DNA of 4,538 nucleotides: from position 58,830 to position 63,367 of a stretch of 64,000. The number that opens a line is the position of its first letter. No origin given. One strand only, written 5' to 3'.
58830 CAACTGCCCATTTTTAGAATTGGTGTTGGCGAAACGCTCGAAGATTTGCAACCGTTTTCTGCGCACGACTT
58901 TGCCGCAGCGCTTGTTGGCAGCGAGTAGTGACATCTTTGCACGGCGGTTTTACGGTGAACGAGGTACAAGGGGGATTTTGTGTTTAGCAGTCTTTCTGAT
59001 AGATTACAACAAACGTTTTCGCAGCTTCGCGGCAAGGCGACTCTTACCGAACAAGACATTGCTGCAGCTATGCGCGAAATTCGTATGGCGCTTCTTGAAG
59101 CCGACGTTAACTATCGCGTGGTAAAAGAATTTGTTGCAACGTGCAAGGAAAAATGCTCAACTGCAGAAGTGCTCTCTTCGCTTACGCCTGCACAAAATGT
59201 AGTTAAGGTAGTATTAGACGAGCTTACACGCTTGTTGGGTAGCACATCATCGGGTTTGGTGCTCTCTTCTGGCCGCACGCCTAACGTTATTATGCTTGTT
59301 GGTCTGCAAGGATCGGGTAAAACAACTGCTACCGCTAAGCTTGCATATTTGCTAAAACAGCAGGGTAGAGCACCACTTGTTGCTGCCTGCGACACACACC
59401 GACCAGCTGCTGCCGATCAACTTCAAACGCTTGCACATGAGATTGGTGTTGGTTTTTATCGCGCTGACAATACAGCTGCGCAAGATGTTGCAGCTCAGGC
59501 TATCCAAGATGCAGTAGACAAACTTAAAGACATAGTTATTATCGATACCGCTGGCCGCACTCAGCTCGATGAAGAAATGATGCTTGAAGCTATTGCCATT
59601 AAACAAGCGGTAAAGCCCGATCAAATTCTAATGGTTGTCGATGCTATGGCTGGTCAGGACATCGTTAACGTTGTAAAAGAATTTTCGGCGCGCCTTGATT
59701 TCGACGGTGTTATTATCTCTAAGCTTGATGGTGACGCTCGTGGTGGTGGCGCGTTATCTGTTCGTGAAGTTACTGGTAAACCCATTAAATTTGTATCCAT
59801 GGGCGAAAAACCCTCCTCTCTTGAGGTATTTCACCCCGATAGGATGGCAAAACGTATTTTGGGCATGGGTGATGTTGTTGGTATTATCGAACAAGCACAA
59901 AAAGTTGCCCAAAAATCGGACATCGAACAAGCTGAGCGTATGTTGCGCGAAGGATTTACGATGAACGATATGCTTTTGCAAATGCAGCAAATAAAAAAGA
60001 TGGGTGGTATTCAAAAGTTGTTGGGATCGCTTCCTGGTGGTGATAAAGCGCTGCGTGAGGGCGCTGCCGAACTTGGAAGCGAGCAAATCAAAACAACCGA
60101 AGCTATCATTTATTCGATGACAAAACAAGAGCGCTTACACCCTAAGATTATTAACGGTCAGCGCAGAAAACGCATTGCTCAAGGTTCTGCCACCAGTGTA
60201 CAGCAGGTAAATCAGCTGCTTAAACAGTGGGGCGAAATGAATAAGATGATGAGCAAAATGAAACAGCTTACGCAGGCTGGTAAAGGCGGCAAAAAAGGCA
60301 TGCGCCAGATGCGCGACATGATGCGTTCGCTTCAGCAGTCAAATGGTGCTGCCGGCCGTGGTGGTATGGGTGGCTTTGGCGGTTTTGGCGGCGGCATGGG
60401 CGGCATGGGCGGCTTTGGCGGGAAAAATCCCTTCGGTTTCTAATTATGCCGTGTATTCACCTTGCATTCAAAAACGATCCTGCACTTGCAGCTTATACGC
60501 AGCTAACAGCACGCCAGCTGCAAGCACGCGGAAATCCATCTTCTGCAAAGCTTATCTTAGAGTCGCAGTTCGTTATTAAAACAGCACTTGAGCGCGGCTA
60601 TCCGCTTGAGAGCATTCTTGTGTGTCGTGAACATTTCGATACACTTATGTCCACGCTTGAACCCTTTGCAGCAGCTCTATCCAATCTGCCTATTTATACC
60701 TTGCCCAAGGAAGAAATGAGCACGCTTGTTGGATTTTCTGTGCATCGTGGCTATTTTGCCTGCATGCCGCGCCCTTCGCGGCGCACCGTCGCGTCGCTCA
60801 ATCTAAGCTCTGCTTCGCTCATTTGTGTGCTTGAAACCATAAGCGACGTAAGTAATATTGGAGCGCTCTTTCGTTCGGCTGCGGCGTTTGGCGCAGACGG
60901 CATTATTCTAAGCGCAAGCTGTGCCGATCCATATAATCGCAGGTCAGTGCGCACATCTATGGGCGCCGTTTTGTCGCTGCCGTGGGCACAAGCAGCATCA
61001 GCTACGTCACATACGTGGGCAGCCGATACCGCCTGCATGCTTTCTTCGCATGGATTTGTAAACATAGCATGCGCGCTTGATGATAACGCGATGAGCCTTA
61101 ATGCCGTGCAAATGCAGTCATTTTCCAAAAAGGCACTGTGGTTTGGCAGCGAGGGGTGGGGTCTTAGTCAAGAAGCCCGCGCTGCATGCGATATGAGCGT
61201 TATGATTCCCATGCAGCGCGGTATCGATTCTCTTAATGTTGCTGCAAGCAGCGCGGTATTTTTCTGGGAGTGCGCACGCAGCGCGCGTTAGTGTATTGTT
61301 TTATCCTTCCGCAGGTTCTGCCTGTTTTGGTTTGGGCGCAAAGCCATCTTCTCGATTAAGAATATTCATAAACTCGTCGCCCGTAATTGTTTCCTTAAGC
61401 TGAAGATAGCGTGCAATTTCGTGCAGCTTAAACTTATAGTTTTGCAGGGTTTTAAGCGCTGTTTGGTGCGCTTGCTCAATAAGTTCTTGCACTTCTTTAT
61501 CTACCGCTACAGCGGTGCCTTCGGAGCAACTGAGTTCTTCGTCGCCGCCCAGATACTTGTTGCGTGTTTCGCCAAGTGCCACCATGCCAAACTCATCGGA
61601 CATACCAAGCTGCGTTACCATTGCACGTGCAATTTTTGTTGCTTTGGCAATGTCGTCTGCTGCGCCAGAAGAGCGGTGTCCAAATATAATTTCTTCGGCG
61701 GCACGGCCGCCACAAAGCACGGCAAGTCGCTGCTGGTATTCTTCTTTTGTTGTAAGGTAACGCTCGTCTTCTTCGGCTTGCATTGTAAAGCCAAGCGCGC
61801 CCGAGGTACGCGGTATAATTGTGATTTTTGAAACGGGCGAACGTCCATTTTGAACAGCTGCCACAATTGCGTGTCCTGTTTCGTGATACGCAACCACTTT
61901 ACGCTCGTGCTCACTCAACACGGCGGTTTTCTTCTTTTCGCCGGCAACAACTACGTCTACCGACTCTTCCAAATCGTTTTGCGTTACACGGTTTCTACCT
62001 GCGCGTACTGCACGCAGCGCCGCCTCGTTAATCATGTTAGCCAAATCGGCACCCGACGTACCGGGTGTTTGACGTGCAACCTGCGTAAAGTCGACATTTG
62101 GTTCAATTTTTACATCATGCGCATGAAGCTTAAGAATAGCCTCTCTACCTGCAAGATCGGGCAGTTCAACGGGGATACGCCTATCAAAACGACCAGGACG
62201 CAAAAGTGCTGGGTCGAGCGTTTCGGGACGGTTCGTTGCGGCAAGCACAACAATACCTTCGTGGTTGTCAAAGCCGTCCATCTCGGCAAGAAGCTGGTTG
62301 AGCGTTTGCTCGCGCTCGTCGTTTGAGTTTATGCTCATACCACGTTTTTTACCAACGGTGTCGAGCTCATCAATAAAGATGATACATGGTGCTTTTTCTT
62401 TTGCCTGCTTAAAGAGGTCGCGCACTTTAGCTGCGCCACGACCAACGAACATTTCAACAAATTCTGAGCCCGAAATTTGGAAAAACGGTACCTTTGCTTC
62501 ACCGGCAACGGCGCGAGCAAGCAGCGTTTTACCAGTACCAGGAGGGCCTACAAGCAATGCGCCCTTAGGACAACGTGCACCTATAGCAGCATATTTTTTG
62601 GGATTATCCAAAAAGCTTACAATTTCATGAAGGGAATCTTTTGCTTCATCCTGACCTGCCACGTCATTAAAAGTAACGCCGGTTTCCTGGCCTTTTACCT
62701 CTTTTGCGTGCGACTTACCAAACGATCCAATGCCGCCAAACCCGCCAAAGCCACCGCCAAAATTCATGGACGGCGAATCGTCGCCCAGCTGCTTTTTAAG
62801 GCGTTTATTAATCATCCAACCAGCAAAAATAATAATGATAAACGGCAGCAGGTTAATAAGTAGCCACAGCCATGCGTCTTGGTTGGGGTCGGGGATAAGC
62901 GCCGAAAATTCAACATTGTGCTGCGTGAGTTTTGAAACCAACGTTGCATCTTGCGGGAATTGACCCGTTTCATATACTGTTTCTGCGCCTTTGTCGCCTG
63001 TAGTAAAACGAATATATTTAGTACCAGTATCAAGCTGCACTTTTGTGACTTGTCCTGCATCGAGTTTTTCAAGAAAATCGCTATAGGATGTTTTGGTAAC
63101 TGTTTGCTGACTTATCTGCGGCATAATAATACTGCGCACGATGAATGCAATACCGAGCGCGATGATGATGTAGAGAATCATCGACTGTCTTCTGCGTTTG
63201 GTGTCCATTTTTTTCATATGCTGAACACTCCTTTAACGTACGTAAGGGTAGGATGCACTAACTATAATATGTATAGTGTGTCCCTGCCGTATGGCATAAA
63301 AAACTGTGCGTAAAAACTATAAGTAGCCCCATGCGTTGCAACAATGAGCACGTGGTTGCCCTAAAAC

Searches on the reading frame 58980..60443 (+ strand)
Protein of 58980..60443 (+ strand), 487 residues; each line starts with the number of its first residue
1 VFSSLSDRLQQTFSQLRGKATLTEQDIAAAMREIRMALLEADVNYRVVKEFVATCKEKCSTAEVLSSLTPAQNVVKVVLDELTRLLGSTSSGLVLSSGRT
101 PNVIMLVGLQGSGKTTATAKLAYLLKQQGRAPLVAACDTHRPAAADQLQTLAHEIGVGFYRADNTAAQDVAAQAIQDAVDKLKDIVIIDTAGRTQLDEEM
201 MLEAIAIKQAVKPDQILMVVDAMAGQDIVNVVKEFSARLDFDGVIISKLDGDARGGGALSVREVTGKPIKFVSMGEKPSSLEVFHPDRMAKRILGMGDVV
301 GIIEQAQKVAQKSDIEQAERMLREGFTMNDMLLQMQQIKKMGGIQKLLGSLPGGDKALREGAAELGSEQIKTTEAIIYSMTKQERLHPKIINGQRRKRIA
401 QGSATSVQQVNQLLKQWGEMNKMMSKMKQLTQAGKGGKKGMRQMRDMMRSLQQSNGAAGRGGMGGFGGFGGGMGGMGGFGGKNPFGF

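Call 78: search_protein_families(library=pfam, proteins=[window:58980-60443:+], max_evalue=0.0001)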
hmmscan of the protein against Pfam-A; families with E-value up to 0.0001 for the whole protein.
window:58980-60443:+ (487 aa): 6 families
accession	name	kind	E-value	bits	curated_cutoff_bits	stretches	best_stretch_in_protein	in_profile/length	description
PF00448.28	SRP54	-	1.2e-68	231.1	22.7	1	101-295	1-196/196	SRP54-type protein, GTPase domain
PF02978.25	SRP_SPB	-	7.9e-32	109.9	27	1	326-424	2-91/91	Signal peptide binding domain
PF02881.24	SRP54_N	-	6e-19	68.5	22.4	1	5-82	1-75/75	SRP54-type protein, helical bundle domain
PF13401.12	AAA_22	-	4.7e-08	33.8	27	1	100-204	4-104/130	AAA domain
PF13191.12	AAA_16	-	3e-06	28.3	32.6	1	96-221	20-139/167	AAA ATPase domain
PF01656.29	CbiA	-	3.1e-06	27.6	25.4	1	111-254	9-88/125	CobQ/CobB/MinD/ParA nucleotide binding domain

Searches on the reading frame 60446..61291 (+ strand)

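Call 63: search_protein_families(library=pfam, proteins=[window:60446-61291:+], max_evalue=0.0001)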
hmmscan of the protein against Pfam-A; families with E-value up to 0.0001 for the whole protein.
window:60446-61291:+ (281 aa): 1 family
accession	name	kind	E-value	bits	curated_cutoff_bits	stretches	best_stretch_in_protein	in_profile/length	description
PF00588.24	SpoU_methylase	-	5.2e-31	108.1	29.7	1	125-273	2-141/142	SpoU rRNA Methylase family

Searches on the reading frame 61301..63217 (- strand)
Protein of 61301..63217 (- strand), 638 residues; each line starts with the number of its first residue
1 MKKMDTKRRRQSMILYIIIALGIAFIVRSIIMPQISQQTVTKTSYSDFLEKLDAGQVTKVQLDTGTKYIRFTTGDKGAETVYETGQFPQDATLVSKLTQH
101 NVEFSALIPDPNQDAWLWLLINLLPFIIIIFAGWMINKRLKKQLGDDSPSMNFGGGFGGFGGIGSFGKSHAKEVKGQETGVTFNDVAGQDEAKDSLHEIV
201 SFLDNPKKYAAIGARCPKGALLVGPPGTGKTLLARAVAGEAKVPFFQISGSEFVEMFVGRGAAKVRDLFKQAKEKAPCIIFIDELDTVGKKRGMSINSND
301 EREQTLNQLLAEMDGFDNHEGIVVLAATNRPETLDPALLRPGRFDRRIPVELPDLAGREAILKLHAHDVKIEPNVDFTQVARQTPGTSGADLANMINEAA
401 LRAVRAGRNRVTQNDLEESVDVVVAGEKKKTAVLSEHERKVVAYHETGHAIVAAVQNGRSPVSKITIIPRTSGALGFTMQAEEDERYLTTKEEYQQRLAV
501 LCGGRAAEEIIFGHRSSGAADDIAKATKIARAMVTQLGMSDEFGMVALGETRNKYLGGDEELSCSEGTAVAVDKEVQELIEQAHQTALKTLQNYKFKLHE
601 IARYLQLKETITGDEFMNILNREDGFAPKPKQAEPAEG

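Call 78: search_protein_families(library=pfam, proteins=[window:61301-63217:-], max_evalue=0.0001)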
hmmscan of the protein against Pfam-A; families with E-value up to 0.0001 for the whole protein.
window:61301-63217:- (638 aa): 7 families
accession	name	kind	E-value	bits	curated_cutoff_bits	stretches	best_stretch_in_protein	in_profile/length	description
PF01434.24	Peptidase_M41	-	2e-59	201.1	29.9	1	433-619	2-191/191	Peptidase family M41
PF00004.35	AAA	-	1.7e-48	164.8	21.2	1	221-351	2-130/131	ATPase family associated with various cellular activities (AAA)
PF06480.20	FtsH_ext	-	6.3e-14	52.5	25.5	1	13-106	1-100/103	FtsH Extracellular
PF17862.7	AAA_lid_3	-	1.3e-13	50.6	27.2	1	374-418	1-45/45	AAA+ lid domain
PF13191.12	AAA_16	-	4.9e-06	27.6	32.6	0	212-241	19-48/167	AAA ATPase domain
PF07728.20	AAA_5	-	6.1e-06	26.7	22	1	221-339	3-136/139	AAA domain (dynein-related subfamily)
PF06068.19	TIP49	-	2.4e-05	24.1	23.8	1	185-256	25-91/347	TIP49 P-loop domain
